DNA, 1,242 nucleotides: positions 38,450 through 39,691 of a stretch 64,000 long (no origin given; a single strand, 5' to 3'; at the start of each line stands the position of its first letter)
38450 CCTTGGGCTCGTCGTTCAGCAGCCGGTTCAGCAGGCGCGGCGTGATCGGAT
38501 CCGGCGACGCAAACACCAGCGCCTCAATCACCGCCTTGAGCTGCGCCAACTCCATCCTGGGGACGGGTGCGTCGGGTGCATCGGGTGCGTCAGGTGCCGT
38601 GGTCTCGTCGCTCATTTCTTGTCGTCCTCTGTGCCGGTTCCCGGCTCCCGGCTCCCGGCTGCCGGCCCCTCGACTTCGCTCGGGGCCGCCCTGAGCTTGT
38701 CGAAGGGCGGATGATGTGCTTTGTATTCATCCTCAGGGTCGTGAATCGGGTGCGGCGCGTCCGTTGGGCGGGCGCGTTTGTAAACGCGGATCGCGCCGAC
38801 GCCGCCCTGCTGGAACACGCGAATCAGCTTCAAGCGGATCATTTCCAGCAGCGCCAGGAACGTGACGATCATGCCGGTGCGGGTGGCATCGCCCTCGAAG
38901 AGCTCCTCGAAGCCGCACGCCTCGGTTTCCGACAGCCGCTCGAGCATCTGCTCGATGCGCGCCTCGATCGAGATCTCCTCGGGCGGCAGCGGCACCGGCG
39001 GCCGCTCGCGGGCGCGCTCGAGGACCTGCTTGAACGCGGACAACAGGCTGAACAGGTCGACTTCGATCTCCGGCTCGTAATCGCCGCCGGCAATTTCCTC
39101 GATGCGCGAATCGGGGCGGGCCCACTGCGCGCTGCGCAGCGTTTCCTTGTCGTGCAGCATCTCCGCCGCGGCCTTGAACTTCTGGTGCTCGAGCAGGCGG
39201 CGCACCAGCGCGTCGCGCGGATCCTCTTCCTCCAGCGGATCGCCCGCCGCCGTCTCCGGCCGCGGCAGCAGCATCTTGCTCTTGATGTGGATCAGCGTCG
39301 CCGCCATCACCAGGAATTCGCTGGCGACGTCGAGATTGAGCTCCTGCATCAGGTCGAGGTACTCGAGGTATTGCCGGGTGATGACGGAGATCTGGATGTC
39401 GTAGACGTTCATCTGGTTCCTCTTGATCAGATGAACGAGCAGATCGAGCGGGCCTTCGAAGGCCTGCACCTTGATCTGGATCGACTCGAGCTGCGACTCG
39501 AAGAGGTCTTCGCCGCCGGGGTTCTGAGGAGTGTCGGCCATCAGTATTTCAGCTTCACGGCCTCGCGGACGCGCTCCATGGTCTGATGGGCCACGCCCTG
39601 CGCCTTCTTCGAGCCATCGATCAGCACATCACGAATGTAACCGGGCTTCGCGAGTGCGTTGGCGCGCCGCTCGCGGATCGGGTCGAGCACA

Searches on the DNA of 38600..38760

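Call 68: search_rna_families(source=window, start=38600, end=38760, threshold=evalue, max_evalue=10)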
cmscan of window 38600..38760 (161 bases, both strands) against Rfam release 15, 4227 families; matches with E-value up to 10: 6.
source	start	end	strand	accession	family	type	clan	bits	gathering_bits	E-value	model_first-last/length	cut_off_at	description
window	38649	38721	+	RF03200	mir-BART13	Gene; miRNA;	-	17.4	70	0.55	1-83/83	no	mir-BART13 microRNA precursor family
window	38655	38717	+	RF03970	mir-2766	Gene; miRNA;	-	16.3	60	0.38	1-68/68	no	mir-2766 microRNA precursor family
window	38705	38738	+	RF04072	mir-7386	Gene; miRNA;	-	16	44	1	1-59/59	no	mir-7386 microRNA precursor family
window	38666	38707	+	RF03698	mir-2861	Gene; miRNA;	-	13.8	89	9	1-82/82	no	mir-2861 microRNA precursor family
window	38708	38735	-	RF01128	sR43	Gene; snRNA; snoRNA; CD-box;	-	11.4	45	0.84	1-56/56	no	Small nucleolar RNA sR42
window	38707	38729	+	RF01126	sR41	Gene; snRNA; snoRNA; CD-box;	-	8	54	9.7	1-53/53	no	Small nucleolar RNA sR41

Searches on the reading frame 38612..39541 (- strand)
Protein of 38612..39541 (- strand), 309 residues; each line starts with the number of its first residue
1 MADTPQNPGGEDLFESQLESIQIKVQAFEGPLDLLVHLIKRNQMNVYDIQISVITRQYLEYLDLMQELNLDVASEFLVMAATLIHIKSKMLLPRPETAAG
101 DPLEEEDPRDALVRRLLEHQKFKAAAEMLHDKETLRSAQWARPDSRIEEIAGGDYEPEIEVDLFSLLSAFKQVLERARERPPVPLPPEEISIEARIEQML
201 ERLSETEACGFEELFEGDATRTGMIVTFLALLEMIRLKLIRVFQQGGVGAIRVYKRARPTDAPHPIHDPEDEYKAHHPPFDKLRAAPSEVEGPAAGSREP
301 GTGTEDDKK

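Call 23: find_related_loci(query=window:38612-39541:-, collection=genome_contigs, flank=10000)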
Query window:38612-39541:- (309 aa) in genome_contigs; peptide patterns used: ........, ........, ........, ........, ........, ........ (x = any residue, [..] = any of these).
165 stretches matched a pattern; 112 encode a relative of the query (tblastn E <= 1e-3); the best 80 are kept; 80 distinct loci.
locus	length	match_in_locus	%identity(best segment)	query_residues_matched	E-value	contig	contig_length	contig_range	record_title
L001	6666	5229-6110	84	1-309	8e-173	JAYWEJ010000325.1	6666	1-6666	MAG: Acidimicrobiia bacterium isolate GL97_UP_metabat_53_sub GL97_UP_metabat_53_sub_324, whole genome shotgun sequence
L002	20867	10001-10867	86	1-278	8e-165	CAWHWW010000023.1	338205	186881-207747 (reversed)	MAG: uncultured cyanobacterium isolate MFD02360.bin.2.184 genome assembly, contig: contig_8951, whole genome shotgun seq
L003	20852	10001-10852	88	1-279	1e-164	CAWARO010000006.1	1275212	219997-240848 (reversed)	MAG: uncultured Acidimicrobiia bacterium isolate MFD02840.bin.1.22 genome assembly, contig: contig_77268, whole genome s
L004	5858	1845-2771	81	1-307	1e-165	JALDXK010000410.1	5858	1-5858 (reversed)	MAG: Acidobacteriota bacterium isolate MCT-CON-01 NODE_2837_length_5858_cov_3.430122, whole genome shotgun sequence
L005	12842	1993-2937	80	1-303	1e-163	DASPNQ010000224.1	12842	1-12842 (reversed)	MAG TPA_asm: Vicinamibacterales bacterium isolate SMAG_U12125 k141_276833, whole genome shotgun sequence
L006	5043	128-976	88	1-279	6e-166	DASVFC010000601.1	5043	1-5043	MAG TPA_asm: Vicinamibacterales bacterium isolate SMAG_U2079 k141_661025, whole genome shotgun sequence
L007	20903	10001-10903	79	1-309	7e-162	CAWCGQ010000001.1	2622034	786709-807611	MAG: uncultured Acidimicrobiia bacterium isolate MFD01275.bin.1.78 genome assembly, contig: contig_1584, whole genome sh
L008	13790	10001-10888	80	1-309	2e-161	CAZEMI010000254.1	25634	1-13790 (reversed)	MAG TPA_asm: uncultured Acidobacterium sp. isolate binchicken_co31_34 genome assembly, contig: k141_3755443, whole genom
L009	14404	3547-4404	85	1-281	6e-160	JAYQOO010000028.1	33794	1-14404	MAG: Acidimicrobiia bacterium isolate SD3114_S44.metabat_sens.033_sub NODE_444_length_33794_cov_4.26005, whole genome sh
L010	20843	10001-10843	82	11-306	4e-159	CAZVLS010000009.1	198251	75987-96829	MAG TPA_asm: uncultured Acidobacterium sp. isolate SRP292972_co3_79 genome assembly, contig: NODE_93_length_198251_cov_5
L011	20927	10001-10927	78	1-308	5e-159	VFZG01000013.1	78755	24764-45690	MAG: Acidimicrobiia bacterium isolate M_DeepCast_65m_m2_224 M_DeepCast_65m_m2_224_Ga0194120_10000436, whole genome shotg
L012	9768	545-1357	88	4-274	1e-157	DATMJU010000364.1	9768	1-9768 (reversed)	MAG TPA_asm: Vicinamibacterales bacterium isolate SMAG_U13578 k141_202155, whole genome shotgun sequence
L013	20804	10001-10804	88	14-281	3e-155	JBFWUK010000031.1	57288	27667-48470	MAG: Vicinamibacterales bacterium isolate CA_2019_TPBF_69 NODE_3868_length_57288_cov_18.639982_TPBF, whole genome shotgu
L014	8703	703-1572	81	1-279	6e-155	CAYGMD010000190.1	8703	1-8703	MAG TPA_asm: uncultured Acidobacterium sp. isolate ERP113451_co6_2 genome assembly, contig: NODE_3481_length_8703_cov_10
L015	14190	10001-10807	86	11-279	3e-154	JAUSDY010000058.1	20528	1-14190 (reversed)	MAG: Acidobacteriota bacterium isolate E14_maxbin.140_sub E14_k141_986154, whole genome shotgun sequence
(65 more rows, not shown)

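Call 80: search_protein_families(library=pfam, proteins=[window:38612-39541:-], max_evalue=0.0001)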
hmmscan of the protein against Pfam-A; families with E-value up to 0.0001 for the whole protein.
window:38612-39541:- (309 aa): 1 family
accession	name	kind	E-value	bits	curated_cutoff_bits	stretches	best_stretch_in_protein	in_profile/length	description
PF02616.19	SMC_ScpA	-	1.2e-38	133.8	24.6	1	38-253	1-229/232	Segregation and condensation protein ScpA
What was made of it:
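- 38612..39541 (-): scpA. Its tail beyond the Pfam domain (residues 254-309) is repeat-encoded. The SMC_ScpA domain covers residues 38-253 (call 80).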
